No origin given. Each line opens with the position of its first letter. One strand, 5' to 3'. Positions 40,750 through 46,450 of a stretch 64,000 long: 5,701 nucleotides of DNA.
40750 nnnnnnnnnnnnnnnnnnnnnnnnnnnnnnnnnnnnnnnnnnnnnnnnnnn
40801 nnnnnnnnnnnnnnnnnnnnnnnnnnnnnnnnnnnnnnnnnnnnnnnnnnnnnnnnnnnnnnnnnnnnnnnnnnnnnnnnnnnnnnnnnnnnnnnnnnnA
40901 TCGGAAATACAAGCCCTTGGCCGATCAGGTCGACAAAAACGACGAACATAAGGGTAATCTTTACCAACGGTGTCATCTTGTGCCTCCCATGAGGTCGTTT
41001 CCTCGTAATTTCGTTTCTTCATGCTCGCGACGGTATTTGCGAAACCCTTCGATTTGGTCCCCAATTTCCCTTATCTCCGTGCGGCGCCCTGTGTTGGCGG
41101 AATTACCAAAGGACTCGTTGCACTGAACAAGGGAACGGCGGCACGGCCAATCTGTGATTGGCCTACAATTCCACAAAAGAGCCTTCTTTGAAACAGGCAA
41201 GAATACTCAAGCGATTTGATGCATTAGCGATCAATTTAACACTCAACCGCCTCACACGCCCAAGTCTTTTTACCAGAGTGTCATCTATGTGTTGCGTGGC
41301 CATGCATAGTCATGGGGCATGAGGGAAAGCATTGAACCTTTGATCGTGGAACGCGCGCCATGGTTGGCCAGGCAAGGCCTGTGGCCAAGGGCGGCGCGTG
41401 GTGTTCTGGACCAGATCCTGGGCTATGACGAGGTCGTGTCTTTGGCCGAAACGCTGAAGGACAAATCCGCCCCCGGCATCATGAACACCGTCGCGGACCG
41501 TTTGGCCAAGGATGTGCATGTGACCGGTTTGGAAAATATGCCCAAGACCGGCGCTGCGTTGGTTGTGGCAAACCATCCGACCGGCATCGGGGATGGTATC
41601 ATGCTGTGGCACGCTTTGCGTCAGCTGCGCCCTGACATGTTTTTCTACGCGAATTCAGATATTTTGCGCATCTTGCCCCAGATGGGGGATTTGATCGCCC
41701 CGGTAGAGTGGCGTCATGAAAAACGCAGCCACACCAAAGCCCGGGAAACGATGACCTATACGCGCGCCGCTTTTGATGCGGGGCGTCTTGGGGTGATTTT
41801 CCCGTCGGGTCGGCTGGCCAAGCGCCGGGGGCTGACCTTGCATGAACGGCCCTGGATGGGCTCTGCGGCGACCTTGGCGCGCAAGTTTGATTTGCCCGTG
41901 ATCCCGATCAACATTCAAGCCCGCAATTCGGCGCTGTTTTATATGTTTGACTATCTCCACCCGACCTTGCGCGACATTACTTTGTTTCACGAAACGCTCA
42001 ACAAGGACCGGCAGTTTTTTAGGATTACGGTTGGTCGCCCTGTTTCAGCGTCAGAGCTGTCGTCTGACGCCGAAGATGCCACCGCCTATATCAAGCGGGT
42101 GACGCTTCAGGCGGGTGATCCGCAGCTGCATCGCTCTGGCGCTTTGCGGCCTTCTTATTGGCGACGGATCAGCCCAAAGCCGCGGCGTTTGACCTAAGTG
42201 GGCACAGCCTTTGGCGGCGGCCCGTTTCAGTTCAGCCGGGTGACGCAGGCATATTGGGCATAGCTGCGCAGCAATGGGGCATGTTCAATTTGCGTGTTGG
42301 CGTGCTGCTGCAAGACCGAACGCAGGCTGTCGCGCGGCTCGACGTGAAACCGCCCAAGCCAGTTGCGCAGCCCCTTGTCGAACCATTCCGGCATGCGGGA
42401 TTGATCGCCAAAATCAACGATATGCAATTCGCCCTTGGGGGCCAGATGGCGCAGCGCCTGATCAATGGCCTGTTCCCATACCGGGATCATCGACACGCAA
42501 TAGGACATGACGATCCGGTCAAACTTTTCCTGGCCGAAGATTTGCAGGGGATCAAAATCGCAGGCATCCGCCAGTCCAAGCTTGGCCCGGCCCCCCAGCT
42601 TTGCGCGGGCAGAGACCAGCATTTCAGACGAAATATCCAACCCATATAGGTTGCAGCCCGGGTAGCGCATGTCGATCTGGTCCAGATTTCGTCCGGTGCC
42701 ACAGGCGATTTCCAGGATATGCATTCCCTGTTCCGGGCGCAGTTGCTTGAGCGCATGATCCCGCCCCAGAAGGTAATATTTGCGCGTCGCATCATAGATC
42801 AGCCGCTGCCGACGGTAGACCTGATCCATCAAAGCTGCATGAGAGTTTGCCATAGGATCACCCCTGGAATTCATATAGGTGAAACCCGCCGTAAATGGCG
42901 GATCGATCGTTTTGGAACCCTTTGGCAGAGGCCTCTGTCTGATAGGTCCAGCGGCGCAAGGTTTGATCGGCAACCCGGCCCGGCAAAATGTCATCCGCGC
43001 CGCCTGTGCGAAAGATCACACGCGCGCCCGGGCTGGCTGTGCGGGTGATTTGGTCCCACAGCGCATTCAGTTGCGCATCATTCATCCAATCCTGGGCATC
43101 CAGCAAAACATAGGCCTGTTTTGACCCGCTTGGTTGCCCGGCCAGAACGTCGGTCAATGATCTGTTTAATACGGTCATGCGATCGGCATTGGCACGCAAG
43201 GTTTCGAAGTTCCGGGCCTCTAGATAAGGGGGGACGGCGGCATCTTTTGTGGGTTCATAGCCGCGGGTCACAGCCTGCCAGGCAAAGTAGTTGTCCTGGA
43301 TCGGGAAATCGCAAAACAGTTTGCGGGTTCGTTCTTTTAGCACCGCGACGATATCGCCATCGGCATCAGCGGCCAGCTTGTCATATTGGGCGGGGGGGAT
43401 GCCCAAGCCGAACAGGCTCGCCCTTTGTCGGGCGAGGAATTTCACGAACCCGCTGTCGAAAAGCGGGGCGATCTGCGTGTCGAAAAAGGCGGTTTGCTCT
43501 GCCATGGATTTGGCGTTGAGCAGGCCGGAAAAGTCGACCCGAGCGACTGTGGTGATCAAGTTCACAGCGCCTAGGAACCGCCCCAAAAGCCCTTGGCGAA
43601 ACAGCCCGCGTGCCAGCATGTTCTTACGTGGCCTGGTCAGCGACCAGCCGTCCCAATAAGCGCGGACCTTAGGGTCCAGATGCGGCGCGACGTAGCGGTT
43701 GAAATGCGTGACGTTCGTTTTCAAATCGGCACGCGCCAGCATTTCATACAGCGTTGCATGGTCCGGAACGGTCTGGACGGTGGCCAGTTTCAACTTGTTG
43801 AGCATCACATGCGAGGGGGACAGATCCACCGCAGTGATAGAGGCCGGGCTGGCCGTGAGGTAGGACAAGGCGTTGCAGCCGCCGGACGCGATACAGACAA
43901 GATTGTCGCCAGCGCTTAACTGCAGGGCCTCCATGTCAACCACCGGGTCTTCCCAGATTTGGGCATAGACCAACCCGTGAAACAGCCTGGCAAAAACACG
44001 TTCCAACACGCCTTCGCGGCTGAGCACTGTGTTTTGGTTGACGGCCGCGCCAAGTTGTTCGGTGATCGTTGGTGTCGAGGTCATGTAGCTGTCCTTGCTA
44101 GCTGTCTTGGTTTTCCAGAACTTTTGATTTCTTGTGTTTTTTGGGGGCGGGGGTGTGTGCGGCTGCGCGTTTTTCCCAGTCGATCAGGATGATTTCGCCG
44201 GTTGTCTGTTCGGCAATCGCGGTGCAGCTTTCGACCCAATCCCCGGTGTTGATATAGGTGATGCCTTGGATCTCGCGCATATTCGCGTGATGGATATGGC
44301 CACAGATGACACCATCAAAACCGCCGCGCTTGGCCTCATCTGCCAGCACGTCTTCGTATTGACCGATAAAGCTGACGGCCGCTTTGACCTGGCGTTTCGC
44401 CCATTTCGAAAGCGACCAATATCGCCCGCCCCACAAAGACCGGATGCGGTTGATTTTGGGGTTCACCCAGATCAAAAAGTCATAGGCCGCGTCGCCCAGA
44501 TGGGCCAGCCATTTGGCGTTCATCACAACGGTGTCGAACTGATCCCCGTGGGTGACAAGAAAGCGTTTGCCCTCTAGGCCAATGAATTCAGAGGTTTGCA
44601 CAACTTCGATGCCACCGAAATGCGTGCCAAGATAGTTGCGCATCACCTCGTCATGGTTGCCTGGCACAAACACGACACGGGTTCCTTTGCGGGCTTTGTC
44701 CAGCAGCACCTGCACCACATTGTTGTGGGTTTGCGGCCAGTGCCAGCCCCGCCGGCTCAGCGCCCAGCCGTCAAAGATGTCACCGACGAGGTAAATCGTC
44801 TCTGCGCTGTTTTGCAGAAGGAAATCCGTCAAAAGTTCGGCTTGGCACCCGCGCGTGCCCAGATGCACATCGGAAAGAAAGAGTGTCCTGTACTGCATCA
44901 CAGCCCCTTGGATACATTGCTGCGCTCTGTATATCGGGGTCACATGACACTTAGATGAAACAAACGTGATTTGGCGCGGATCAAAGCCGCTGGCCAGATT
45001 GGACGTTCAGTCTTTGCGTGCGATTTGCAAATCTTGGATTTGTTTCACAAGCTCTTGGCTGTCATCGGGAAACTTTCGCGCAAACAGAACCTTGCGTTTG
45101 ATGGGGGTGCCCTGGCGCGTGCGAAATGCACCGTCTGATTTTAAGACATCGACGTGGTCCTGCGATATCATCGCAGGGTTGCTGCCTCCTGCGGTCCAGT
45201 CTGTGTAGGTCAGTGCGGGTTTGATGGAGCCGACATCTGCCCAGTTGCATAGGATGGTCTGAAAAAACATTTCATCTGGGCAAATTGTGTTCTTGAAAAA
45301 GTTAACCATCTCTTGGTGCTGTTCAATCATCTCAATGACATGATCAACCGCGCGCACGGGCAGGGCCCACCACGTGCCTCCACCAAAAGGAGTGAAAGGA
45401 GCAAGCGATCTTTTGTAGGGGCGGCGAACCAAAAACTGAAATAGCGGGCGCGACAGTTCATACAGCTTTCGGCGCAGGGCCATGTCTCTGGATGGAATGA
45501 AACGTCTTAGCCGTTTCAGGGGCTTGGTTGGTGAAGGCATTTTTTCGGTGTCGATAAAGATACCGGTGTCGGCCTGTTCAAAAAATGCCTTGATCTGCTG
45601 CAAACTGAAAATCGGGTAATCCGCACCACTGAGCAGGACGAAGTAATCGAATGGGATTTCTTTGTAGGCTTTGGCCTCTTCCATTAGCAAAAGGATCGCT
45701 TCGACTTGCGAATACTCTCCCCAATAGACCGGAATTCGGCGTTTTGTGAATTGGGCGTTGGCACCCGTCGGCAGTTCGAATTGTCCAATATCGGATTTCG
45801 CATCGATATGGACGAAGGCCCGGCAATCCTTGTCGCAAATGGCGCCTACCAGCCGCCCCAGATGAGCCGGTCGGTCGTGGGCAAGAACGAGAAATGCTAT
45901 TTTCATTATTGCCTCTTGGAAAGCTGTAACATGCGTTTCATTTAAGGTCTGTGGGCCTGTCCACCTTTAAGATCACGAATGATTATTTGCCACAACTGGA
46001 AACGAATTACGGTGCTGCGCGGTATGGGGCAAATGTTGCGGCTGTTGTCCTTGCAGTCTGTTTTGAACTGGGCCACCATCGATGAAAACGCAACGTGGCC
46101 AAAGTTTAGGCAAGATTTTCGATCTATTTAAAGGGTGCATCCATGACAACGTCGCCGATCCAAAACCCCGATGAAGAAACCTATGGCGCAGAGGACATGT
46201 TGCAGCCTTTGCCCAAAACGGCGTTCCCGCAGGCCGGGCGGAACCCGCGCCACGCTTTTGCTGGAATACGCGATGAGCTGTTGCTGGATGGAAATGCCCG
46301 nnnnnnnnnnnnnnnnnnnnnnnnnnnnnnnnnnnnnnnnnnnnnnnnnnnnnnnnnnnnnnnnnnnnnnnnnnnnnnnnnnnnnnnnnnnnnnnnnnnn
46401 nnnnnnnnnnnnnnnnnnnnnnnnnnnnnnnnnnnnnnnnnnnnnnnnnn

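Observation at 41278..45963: Phosphate-stress lipid-remodelling island with three Pho-box-like sites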

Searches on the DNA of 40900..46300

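Call 68: search_rna_families(source=window, start=40900, end=46300, threshold=evalue, max_evalue=1)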
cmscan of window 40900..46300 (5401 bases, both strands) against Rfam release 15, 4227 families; matches with E-value up to 1: 1.
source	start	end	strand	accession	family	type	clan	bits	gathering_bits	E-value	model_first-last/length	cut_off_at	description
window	45234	45286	-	RF01168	SNORD126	Gene; snRNA; snoRNA; CD-box;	-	22.7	55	0.38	1-77/77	no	Small nucleolar RNA SNORD126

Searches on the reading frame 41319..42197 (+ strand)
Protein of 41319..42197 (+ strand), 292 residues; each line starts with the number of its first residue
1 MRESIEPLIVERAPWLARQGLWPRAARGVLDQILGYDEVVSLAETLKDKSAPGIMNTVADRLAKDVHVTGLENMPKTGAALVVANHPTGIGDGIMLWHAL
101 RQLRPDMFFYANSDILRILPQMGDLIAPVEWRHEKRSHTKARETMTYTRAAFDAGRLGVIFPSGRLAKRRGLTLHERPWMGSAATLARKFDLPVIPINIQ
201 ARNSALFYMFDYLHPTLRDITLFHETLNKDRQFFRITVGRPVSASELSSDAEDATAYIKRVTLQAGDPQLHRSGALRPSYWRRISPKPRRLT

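Call 3: search_protein_families(library=pfam, proteins=[window:41319-42197:+])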
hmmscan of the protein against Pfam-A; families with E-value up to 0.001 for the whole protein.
window:41319-42197:+ (292 aa): 2 families
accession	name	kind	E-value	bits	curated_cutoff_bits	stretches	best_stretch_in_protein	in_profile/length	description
PF01553.26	Acyltransferase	-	8.9e-23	81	23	1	66-199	2-131/132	Acyltransferase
PF19576.4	Acyltransf_2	-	5.9e-12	45.5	27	1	9-248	3-240/266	Acyltransferase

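Call 4: search_protein_families(library=ncbifam, proteins=[window:41319-42197:+])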
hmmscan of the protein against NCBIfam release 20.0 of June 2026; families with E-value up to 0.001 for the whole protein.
window:41319-42197:+ (292 aa): 4 families
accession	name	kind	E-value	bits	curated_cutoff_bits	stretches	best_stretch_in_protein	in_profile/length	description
NF052615.1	orn_lipid_OlsF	equivalog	2e-34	119.1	620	1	4-260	3-257/570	bifunctional ornithine lipid synthase OlsF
NF053697.1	LyGlyAclTfGlsABct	equivalog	7.2e-27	94.2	260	1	6-252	5-252/267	lyso-glycine lipid O-acyltransferase GlsA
NF006386.0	PRK08633.1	equivalog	1.4e-08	33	1221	1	66-200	429-552/1147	acyl-[ACP]--phospholipid O-acyltransferase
TIGR00530.1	AGP_acyltrn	subfamily_domain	1.1e-06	28.4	102.95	1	65-199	3-129/130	1-acylglycerol-3-phosphate O-acyltransferase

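Call 49: find_homologous_proteins(query=window:41319-42197:+, max_evalue=1e-20)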
Query window:41319-42197:+ (292 aa): 3744 proteins with E <= 1e-20 among 5356 candidates; the best 120 are listed.
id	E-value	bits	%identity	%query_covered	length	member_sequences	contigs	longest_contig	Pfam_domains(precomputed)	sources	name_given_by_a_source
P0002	1.2e-192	656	99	100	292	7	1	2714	PF19576.5,PF01553.27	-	-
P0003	7.3e-132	457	71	100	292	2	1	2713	PF19576.5,PF01553.27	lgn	-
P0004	4.8e-123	428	69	92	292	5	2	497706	PF19576.5,PF01553.27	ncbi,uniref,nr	ncbi:1-acyl-sn-glycerol-3-phosphate acyltransferase [uncultured Roseobacter sp.]|uniref:1-acyl-sn-gl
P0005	4.6e-122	425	70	92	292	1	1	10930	PF19576.5,PF01553.27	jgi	-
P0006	9.0e-118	411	67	92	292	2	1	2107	PF19576.5,PF01553.27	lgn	-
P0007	1.8e-117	410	68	92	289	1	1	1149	PF01553.27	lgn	-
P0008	8.2e-116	404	69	91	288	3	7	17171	PF19576.5,PF01553.27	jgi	jgi:putative hemolysin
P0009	3.7e-115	402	63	97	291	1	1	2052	PF19576.5,PF01553.27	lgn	-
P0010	1.8e-114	400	67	90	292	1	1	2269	PF19576.5,PF01553.27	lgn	-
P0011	2.1e-114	400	65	91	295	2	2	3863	PF19576.5,PF01553.27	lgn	-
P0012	2.5e-114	399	66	92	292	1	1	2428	PF19576.5,PF01553.27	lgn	-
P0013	3.0e-114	399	66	91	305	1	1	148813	PF19576.5,PF01553.27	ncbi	-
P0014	3.2e-114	399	65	97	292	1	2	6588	PF19576.5,PF01553.27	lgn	-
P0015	4.1e-114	399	66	92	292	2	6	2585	PF19576.5,PF01553.27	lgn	-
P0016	1.5e-113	397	66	91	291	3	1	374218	PF19576.5,PF01553.27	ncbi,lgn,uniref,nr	ncbi:1-acyl-sn-glycerol-3-phosphate acyltransferase [Rhodovulum marinum]|uniref:Putative hemolysin n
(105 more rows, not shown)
